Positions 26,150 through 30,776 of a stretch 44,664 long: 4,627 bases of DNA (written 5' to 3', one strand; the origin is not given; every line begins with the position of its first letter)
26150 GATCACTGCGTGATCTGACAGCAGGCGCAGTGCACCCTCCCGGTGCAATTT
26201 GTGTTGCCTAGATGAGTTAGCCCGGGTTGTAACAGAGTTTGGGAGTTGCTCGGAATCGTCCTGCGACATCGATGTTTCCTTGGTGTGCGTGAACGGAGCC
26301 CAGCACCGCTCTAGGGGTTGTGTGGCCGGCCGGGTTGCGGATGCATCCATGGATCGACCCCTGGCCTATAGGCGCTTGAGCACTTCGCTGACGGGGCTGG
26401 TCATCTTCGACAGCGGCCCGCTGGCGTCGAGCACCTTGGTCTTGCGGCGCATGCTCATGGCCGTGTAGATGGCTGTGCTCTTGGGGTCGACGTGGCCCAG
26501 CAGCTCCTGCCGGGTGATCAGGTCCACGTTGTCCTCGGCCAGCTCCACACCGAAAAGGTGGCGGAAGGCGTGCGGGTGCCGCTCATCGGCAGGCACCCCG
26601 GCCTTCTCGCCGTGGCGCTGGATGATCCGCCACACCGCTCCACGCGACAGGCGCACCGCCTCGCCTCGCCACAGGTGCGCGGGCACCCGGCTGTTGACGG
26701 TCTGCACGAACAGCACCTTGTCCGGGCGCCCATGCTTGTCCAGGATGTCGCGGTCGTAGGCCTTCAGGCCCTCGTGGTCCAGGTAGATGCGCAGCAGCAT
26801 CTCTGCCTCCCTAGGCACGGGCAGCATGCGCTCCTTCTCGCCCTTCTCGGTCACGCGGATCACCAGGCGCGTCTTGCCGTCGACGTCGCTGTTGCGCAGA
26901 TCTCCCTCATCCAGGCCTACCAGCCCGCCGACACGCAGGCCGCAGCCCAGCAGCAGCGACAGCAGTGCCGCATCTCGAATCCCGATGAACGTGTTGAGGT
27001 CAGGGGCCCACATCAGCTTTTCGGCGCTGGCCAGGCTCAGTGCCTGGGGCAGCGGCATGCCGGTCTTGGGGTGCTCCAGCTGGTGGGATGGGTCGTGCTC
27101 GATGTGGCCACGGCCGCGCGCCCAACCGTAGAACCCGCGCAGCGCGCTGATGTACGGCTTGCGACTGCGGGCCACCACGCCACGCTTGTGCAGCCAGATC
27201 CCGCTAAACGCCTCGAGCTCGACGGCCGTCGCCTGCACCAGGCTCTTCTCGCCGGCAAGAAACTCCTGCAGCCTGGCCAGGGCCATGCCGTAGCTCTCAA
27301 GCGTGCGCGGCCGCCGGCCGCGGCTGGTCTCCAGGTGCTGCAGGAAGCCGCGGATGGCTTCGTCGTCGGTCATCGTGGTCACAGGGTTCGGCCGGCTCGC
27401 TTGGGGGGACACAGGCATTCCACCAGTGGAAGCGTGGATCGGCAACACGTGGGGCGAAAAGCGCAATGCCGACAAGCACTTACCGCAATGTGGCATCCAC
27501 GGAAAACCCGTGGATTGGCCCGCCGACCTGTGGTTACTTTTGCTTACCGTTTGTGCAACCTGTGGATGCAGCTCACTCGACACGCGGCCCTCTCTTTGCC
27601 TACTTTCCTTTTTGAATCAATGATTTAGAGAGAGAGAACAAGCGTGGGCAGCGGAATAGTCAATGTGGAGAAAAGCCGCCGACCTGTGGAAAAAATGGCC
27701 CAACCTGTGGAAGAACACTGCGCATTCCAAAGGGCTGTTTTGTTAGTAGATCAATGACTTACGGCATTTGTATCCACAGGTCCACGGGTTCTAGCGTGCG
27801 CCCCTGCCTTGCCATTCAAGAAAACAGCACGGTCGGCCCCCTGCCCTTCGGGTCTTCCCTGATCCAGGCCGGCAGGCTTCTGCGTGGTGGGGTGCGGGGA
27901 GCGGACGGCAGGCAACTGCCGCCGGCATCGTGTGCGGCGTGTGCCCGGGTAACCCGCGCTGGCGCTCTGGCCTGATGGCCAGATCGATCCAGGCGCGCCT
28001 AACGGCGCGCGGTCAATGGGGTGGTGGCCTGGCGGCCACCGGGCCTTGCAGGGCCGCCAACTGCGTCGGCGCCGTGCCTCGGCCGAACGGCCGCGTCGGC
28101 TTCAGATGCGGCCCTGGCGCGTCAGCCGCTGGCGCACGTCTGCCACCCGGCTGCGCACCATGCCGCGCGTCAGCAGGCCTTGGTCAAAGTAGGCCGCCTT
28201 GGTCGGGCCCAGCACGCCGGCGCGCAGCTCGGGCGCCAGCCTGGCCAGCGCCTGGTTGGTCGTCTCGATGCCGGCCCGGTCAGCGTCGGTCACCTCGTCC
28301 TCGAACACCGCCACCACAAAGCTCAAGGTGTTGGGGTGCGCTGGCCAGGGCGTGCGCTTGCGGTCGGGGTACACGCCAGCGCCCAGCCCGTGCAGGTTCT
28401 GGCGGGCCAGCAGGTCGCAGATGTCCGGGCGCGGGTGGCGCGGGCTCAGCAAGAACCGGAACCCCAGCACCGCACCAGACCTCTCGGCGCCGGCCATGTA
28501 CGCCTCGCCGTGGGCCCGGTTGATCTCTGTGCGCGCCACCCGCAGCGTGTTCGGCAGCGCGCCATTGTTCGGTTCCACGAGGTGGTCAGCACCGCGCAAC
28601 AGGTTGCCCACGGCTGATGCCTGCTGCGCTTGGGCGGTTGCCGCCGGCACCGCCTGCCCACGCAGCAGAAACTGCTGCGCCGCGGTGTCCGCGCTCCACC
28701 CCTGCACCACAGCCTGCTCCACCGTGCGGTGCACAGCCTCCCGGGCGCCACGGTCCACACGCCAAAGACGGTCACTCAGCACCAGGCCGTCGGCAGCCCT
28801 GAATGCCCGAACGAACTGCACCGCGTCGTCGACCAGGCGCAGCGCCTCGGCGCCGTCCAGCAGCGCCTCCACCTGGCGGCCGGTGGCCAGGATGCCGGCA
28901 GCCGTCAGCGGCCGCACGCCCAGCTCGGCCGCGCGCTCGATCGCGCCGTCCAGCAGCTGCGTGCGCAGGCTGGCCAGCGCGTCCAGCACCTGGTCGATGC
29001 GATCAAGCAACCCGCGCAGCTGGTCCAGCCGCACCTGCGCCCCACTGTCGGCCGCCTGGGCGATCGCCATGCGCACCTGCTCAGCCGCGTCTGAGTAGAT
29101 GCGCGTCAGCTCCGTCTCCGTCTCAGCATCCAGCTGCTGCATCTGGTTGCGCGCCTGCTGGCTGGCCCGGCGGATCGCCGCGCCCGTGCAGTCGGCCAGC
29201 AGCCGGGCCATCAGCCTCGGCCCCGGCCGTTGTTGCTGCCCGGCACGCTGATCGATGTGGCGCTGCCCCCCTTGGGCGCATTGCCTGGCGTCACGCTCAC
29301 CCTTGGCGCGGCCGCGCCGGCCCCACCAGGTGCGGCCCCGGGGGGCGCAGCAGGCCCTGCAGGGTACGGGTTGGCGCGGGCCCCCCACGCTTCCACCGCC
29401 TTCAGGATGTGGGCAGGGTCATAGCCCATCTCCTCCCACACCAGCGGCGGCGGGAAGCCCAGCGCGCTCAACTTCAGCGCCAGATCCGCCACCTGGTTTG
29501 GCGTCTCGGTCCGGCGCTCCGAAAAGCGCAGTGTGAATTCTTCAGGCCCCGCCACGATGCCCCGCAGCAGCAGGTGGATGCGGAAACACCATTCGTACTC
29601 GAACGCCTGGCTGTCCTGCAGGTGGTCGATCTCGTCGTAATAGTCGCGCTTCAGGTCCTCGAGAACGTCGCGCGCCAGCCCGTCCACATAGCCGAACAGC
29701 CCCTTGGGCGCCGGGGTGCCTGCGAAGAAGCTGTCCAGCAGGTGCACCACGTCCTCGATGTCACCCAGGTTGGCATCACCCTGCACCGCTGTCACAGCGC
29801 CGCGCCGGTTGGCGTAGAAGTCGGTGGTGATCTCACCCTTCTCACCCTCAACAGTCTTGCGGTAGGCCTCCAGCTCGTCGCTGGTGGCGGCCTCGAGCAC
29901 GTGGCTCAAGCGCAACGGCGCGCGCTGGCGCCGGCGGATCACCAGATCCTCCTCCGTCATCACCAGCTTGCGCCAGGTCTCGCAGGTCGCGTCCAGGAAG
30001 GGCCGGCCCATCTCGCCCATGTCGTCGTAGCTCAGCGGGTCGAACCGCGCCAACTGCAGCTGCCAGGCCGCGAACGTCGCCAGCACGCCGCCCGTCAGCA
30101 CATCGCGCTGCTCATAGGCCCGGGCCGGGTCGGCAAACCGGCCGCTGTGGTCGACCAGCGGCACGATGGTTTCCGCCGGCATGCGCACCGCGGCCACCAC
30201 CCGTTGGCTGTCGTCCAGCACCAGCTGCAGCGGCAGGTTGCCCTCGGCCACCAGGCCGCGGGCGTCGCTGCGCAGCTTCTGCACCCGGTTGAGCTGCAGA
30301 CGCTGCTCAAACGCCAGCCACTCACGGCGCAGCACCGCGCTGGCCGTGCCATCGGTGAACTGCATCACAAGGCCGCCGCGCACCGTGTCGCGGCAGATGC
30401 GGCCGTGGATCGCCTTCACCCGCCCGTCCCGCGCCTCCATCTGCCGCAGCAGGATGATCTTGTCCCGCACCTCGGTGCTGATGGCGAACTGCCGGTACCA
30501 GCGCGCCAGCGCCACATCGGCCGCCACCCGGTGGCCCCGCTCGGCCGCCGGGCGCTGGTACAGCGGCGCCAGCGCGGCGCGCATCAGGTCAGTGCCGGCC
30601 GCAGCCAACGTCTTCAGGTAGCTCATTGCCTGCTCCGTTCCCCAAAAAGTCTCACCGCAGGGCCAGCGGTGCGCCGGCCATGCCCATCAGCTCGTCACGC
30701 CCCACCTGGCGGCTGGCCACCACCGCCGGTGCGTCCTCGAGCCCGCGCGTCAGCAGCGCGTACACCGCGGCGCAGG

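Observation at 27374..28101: Noncoding region with a degenerate duplicated module of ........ / DnaA-box-like sites and an AT-rich tract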

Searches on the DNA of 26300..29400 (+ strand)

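Call 10: search_dna_similar(query=window:26300-29400:+, collection=phages, mode=distant, max_rows=30)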
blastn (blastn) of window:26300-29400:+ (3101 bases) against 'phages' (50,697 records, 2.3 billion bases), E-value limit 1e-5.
Records with a match: 1; places in all: 2; records where one place covers at least 80% of the query: 0.
Best place of each record, by identity: 60-80% 1.
By first word of the organism name: Microcystis 1.
By host as written in the record: Microcystis aeruginosa 1.
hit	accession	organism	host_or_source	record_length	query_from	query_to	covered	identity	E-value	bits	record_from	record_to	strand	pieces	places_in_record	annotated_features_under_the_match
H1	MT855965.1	Microcystis phage vB_MaeS-yong1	Microcystis aeruginosa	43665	164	592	14%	68.3%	7e-28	132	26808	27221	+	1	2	site-specific integrase/recombinase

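Call 11: search_dna_similar(query=window:27374-28101:+, collection=plasmids, mode=distant, max_rows=20)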
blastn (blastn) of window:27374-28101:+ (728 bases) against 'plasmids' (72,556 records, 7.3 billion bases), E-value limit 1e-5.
No match.

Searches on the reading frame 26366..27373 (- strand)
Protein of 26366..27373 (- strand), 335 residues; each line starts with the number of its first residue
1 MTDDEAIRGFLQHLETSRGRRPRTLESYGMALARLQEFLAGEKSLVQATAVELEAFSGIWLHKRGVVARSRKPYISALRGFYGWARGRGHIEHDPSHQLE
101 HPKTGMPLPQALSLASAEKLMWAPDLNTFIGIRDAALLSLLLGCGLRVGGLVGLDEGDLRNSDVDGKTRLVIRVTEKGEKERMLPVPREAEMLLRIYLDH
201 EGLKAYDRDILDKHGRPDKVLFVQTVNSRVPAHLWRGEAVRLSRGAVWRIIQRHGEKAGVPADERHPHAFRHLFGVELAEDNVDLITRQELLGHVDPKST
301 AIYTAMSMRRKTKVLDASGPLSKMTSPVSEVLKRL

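Call 7: search_protein_families(library=pfam, proteins=[window:26366-27373:-], max_evalue=0.01)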
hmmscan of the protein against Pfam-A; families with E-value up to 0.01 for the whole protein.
window:26366-27373:- (335 aa): 4 families
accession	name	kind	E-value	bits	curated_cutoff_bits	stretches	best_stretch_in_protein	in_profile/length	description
PF00589.27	Phage_integrase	-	1.3e-24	87.3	27.1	1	117-308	8-170/172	Phage integrase family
PF02899.23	Phage_int_SAM_1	-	1.3e-11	45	22.3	1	7-88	1-82/83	Phage integrase, N-terminal SAM-like domain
PF13495.12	Phage_int_SAM_4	-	0.00063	20.5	27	1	10-86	5-79/85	Phage integrase, N-terminal SAM-like domain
PF13102.12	Phage_int_SAM_5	-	0.0046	17.7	22.3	1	12-96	8-95/98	Phage integrase SAM-like domain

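Call 9: search_protein_families(library=phrogs, proteins=[window:26366-27373:-], max_evalue=0.001)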
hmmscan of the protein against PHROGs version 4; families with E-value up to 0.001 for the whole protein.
window:26366-27373:- (335 aa): 2 families
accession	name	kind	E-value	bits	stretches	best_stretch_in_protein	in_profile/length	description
phrog_1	-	integration and excision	1.1e-28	101.9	1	2-316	165-445/611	integrase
phrog_216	-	integration and excision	3.4e-24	86.5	1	70-314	14-232/301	integrase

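Call 18: find_related_loci(query=window:26366-27373:-, collection=viral_contigs, flank=6000)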
Query window:26366-27373:- (335 aa) in viral_contigs; peptide patterns used: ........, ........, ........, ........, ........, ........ (x = any residue, [..] = any of these).
48 stretches matched a pattern; 39 encode a relative of the query (tblastn E <= 1e-3); 39 distinct loci.
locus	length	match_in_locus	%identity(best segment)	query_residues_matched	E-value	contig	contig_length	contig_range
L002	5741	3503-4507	79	1-335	2e-179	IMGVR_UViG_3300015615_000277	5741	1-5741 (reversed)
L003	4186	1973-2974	77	1-335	5e-179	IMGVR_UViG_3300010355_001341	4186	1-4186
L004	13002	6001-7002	74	2-335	1e-169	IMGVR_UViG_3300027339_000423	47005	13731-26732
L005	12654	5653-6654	74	2-335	1e-169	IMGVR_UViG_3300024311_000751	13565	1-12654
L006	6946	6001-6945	77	1-315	7e-167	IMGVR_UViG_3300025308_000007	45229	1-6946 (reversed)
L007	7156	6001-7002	72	2-335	6e-166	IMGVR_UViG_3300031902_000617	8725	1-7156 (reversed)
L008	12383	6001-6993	67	3-335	2e-150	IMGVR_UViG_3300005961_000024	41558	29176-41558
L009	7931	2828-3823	66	2-335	2e-150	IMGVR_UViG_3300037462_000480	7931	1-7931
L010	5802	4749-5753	67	3-335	7e-146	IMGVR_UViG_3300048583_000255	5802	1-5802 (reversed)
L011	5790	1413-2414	67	1-335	6e-143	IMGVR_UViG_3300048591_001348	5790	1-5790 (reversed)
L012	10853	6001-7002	67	1-335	3e-142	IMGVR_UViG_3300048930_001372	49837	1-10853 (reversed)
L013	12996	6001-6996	56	3-335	1e-124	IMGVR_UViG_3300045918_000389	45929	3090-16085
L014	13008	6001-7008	56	2-335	5e-124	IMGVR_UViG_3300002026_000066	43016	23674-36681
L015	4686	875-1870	54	3-335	2e-123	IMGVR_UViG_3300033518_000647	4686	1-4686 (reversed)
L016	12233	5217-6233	55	2-335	7e-121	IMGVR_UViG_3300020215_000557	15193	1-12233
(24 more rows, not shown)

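Call 42: find_related_loci(query=window:26366-27373:-, collection=genome_contigs, flank=10000)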
Query window:26366-27373:- (335 aa) in genome_contigs; peptide patterns used: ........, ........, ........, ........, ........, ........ (x = any residue, [..] = any of these).
156 stretches matched a pattern; 20 encode a relative of the query (tblastn E <= 1e-3); 20 distinct loci.
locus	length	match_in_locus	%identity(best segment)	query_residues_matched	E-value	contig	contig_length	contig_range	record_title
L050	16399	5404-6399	65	2-335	8e-145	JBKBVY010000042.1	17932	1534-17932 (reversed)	MAG: Roseateles sp. isolate 21I_061.bin.20 NODE_43_length_17932_cov_5.801176, whole genome shotgun sequence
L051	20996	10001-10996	66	2-335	4e-144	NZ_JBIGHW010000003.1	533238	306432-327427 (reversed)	Pelomonas margarita strain LKC17W NODE_3_length_533238_cov_48.240976, whole genome shotgun sequence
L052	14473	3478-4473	58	3-335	2e-128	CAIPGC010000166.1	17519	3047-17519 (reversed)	MAG: uncultured beta proteobacterium isolate KTt_bin-0340 genome assembly, contig: bin-0340:166/332, whole genome shotgu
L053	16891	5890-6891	58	1-335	1e-128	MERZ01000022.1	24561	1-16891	MAG: Burkholderiales bacterium RIFCSPHIGHO2_12_FULL_61_11 rifcsphigho2_12_scaffold_11193, whole genome shotgun sequence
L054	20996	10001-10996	59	3-335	7e-128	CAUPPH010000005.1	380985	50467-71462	MAG: uncultured Albidiferax sp. isolate m12-metabat.4 genome assembly, contig: m12-c8, whole genome shotgun sequence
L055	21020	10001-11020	53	2-335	4e-116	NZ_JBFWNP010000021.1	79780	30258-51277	MAG: Ramlibacter sp. isolate CA_2019_TPBF_115 NODE_2550_length_79780_cov_6.882440_TPBF, whole genome shotgun sequence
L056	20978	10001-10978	50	5-335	9e-108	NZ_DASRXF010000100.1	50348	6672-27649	MAG: Noviherbaspirillum sp. isolate SMAG_U12057 k141_295093, whole genome shotgun sequence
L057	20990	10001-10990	49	1-335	4e-106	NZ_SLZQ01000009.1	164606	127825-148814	Paucimonas lemoignei strain DSM 7445 Ga0244659_109, whole genome shotgun sequence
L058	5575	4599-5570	50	7-335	1e-105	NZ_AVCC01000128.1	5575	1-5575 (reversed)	Herminiimonas sp. CN cn_00135, whole genome shotgun sequence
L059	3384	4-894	51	34-335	2e-103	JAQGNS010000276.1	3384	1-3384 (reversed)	MAG: Nevskia sp. isolate RYN_593 scaffold_251997, whole genome shotgun sequence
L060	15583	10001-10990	49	4-335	1e-99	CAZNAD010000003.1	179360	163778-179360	MAG TPA_asm: uncultured Gallionellaceae bacterium isolate SRP302447_co1_355 genome assembly, contig: NODE_298_length_179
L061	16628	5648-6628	51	5-335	2e-99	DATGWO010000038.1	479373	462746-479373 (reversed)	MAG TPA_asm: Sideroxyarcus sp. isolate SMAG_U10584 k141_104568, whole genome shotgun sequence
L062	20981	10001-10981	48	4-335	6e-99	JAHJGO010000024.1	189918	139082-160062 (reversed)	MAG: Gammaproteobacteria bacterium isolate Modern_marine_glass_biofilm.mb.74 Modern_marine_glas.mb.74_k141_1067161, whol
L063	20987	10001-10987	48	5-335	4e-98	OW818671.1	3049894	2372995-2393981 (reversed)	metagenome genome assembly, chromosome: 1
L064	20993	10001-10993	48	4-335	3e-97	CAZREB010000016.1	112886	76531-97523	MAG TPA_asm: uncultured Bordetella sp. isolate binchicken_co199_16 genome assembly, contig: NODE_233_length_112886_cov_1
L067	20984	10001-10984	47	4-335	2e-95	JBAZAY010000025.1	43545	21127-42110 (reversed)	MAG: Gallionella sp. isolate SO_2017_GW1_10 NODE_4174_length_43545_cov_2.755839_OW334_2017, whole genome shotgun sequenc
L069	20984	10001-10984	45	2-335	1e-84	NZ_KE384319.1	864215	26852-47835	Photobacterium halotolerans DSM 18316 H511DRAFT_scaffold00001.1, whole genome shotgun sequence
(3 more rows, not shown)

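Call 46: search_protein_families(library=pfam, proteins=[L069:10-1107:+, L069:1259-2278:-, L069:2484-3152:-, L069:3171-4403:-, L069:4721-5680:+, L069:6132-7019:+, L069:7171-7878:+, L069:7999-8445:+, L069:8772-9332:-, L069:11812-12486:+], max_evalue=0.001)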
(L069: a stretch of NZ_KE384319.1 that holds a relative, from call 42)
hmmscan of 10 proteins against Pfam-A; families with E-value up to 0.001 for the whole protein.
L069:10-1107:+ (365 aa): 1 family
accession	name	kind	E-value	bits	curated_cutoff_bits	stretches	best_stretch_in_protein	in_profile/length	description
PF01263.26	Aldose_epim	-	7.5e-83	278.8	27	1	36-360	2-298/299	Aldose 1-epimerase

L069:1259-2278:- (339 aa): 4 families
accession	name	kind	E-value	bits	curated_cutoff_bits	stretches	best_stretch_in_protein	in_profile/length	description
PF13377.12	Peripla_BP_3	-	8.3e-31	107.7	26.5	1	174-334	2-167/167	Periplasmic binding protein-like domain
PF00532.27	Peripla_BP_1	-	2.4e-27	96.6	22.2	1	65-279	2-225/281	Periplasmic binding proteins and sugar binding domain of LacI family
PF00356.27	LacI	-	5.9e-19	68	27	1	8-53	1-46/46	Bacterial regulatory proteins, lacI family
PF13407.12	Peripla_BP_4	-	2e-11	44.4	35.1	1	68-280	2-219/258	Periplasmic binding protein domain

L069:2484-3152:- (222 aa): 4 families
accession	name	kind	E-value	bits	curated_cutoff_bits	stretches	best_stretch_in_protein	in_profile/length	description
PF00106.31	adh_short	-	3.3e-27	95.7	26.6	1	2-186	3-193/195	short chain dehydrogenase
PF13561.12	adh_short_C2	-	2.3e-16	60.5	27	1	6-192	1-193/236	Enoyl-(Acyl carrier protein) reductase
PF08659.16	KR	-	1.6e-08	35.1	22.6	1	2-156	3-163/180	KR domain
PF01370.27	Epimerase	-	3.7e-06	27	20.9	1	2-138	1-123/240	NAD dependent epimerase/dehydratase family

L069:3171-4403:- (410 aa): 5 families
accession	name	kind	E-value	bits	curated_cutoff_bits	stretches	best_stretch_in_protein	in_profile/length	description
PF00534.26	Glycos_transf_1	-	5.2e-25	88.4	26.4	1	210-337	9-143/172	Glycosyl transferases group 1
PF13692.12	Glyco_trans_1_4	-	1.3e-21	77.7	27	1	217-348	2-138/142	Glycosyl transferases group 1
PF13439.12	Glyco_transf_4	-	3.6e-13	50.3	28.5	1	60-197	24-170/170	Glycosyltransferase Family 4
PF13579.12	Glyco_trans_4_4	-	4.3e-06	27.6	29.7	1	96-192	58-158/158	Glycosyl transferase 4-like domain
PF13477.12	Glyco_trans_4_2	-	0.00047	20.8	23.4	1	98-141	63-107/139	Glycosyl transferase 4-like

L069:4721-5680:+ (319 aa): 2 families
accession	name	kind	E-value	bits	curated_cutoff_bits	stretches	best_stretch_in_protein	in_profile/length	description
PF13088.12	BNR_2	-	9.5e-09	35.4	31.4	1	35-176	64-214/277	BNR repeat-like domain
PF19755.4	DUF6242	-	1.1e-05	25.9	29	1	54-160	125-217/217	Domain of unknown function (DUF6242)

L069:6132-7019:+ (295 aa): 1 family
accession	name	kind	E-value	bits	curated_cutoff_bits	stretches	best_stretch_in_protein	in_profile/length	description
PF16872.10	putAbiC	-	4.8e-25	88.3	22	1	188-257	5-76/80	Putative phage abortive infection protein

L069:7171-7878:+ (235 aa): 0 families

L069:7999-8445:+ (148 aa): 0 families

L069:8772-9332:- (186 aa): 2 families
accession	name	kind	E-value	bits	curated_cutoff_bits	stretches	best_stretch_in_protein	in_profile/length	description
PF09374.15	PG_binding_3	-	1.5e-21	76.8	24.6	1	101-184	2-75/76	Predicted Peptidoglycan domain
PF05838.17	Glyco_hydro_108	-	1.5e-17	64.3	21.2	1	15-97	2-85/85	Glycosyl hydrolase 108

L069:11812-12486:+ (224 aa): 0 families

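Call 49: search_protein_families(library=pfam, proteins=[L067:6210-9284:+, L067:5163-5594:+, L067:3513-4196:+], max_evalue=0.01)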
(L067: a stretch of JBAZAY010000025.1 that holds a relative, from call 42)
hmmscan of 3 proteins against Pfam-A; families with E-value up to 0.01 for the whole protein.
L067:6210-9284:+ (1024 aa): 2 families
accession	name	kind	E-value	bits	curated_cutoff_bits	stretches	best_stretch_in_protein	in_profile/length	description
PF01807.25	Zn_ribbon_DnaG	-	5.3e-07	29.8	24.9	1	9-104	4-96/98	CHC2 zinc finger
PF13662.12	Toprim_4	-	0.0087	16.7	25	0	257-341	2-82/85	Toprim domain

L067:5163-5594:+ (143 aa): 0 families

L067:3513-4196:+ (227 aa): 0 families

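Call 68: search_protein_families(library=ncbifam, proteins=[L067:6210-9284:+, window:26366-27373:-], max_evalue=0.01)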
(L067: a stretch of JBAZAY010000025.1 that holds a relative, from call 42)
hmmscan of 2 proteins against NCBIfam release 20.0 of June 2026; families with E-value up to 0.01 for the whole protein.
L067:6210-9284:+ (1024 aa): 1 family
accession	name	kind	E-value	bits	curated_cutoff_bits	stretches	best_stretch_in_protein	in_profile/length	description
TIGR01391.1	dnaG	equivalog_domain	3.7e-26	91.9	283.6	1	8-382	4-369/414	DNA primase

window:26366-27373:- (335 aa): 11 families
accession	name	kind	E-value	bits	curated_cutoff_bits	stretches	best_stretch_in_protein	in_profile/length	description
NF001399.0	PRK00283.1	subfamily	3.9e-53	180.7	279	1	3-321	5-298/300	tyrosine recombinase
TIGR02225.1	recomb_XerD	equivalog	1.8e-52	178.5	329.6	1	9-318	2-286/290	site-specific tyrosine recombinase XerD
TIGR02224.1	recomb_XerC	equivalog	1.7e-48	165.5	335.15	1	10-320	3-291/295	tyrosine recombinase XerC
NF040815.2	recomb_XerA_Arch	equivalog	1.2e-36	126.7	220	1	10-311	3-259/263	site-specific tyrosine recombinase/integron integrase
NF002331.0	PRK01287.1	subfamily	7.2e-27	94.3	371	1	65-325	94-331/365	site-specific tyrosine recombinase XerC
NF003462.0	PRK05084.1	equivalog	1.2e-15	57.2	267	1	133-317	196-355/360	tyrosine recombinase XerS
TIGR02249.1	integrase_gron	subfamily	2.8e-15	56.5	265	2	247-315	242-309/315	integron integrase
NF007371.0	PRK09871.1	subfamily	4e-11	42.8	222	1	238-312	107-180/198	tyrosine-type DNA invertase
NF011946.0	PRK15417.1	equivalog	1.6e-08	34.1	435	1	247-314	257-323/337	integron integrase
NF007370.0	PRK09870.1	subfamily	1.9e-08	34.2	221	1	241-312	115-185/200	tyrosine-type DNA invertase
NF040693.1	recomb_GmtY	equivalog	1.3e-06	27.9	340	1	266-309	392-435/441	gamma-mobile-trio recombinase GmtY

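Call 89: search_protein_families(library=pfam, proteins=[L057:13788-15017:+, L057:15234-16544:-, L057:16727-18550:-, L057:18664-19545:+, L057:19635-20804:+], max_evalue=0.0001)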
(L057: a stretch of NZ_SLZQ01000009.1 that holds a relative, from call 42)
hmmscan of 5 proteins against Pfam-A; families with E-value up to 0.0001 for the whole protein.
L057:13788-15017:+ (409 aa): 1 family
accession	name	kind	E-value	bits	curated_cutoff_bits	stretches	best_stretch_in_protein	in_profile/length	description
PF04893.22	Yip1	-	6.6e-21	75.4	28.6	1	9-179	2-172/173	Yip1 domain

L057:15234-16544:- (436 aa): 1 family
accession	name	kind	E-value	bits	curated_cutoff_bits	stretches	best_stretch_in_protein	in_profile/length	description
PF00155.27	Aminotran_1_2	-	1.4e-86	291.4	19.7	1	67-432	2-361/361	Aminotransferase class I and II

L057:16727-18550:- (607 aa): 0 families

L057:18664-19545:+ (293 aa): 0 families

L057:19635-20804:+ (389 aa): 0 families

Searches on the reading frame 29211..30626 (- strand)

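Call 7: search_protein_families(library=pfam, proteins=[window:29211-30626:-], max_evalue=0.01)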
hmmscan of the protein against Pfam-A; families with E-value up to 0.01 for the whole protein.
window:29211-30626:- (471 aa): 0 families

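Call 9: search_protein_families(library=phrogs, proteins=[window:29211-30626:-], max_evalue=0.001)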
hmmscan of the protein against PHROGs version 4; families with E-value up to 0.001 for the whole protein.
window:29211-30626:- (471 aa): 2 families
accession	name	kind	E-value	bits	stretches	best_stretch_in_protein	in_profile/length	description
phrog_19480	-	head and packaging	7.7e-09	35.3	1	44-340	43-372/737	head morphogenesis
phrog_104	-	head and packaging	1.8e-05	24.6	1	347-453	395-508/550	portal protein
